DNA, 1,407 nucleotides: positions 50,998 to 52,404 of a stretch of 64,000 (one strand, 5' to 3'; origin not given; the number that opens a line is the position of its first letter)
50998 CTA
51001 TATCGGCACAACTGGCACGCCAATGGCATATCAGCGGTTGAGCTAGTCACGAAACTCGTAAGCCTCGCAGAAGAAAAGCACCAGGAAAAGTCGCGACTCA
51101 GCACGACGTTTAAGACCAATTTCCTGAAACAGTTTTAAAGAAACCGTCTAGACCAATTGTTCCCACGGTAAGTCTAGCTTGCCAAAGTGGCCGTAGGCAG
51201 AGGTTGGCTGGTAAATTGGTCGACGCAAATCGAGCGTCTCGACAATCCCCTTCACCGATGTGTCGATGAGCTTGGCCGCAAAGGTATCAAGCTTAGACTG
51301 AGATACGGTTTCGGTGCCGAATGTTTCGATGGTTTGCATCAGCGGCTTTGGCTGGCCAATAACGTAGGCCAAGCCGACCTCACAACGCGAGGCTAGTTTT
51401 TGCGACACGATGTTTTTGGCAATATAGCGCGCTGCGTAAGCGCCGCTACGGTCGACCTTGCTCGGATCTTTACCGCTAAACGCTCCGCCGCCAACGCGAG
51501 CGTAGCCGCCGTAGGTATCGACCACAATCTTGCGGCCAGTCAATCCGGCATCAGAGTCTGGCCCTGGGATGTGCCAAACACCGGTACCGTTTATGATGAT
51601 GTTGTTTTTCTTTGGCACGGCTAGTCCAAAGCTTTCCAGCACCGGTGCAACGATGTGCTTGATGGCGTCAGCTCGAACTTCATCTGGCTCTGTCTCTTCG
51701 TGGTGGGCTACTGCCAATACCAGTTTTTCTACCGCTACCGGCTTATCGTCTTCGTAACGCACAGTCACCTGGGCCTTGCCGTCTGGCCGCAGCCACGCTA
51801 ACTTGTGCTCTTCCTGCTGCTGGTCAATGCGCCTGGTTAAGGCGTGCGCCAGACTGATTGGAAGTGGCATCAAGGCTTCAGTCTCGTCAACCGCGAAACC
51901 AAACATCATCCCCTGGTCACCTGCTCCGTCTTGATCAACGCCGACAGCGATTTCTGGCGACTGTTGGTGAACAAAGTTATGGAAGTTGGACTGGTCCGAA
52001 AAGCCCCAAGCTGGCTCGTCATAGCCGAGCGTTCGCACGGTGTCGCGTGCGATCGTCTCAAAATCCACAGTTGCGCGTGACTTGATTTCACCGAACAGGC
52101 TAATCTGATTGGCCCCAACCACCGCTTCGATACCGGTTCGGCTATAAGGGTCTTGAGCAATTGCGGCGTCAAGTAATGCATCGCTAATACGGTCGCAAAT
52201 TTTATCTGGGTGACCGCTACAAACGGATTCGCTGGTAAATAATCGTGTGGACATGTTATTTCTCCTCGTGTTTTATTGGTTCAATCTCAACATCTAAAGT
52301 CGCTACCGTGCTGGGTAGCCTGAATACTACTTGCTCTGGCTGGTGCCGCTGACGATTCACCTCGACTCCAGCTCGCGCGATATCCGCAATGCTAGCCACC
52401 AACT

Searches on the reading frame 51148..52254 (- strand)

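Call 82: search_protein_families(library=pfam, proteins=[window:51148-52254:-], max_evalue=0.00001)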
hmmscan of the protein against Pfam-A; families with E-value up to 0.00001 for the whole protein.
window:51148-52254:- (368 aa): 3 families
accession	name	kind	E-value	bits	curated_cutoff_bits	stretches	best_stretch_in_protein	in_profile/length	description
PF02773.21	S-AdoMet_synt_C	-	5.4e-58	195.3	25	1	229-366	1-138/138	S-adenosylmethionine synthetase, C-terminal domain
PF02772.21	S-AdoMet_synt_M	-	8.1e-38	129.7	29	1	109-225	2-118/120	S-adenosylmethionine synthetase, central domain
PF00438.25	S-AdoMet_synt_N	-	6.5e-32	110.5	33.1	1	4-100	2-99/99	S-adenosylmethionine synthetase, N-terminal domain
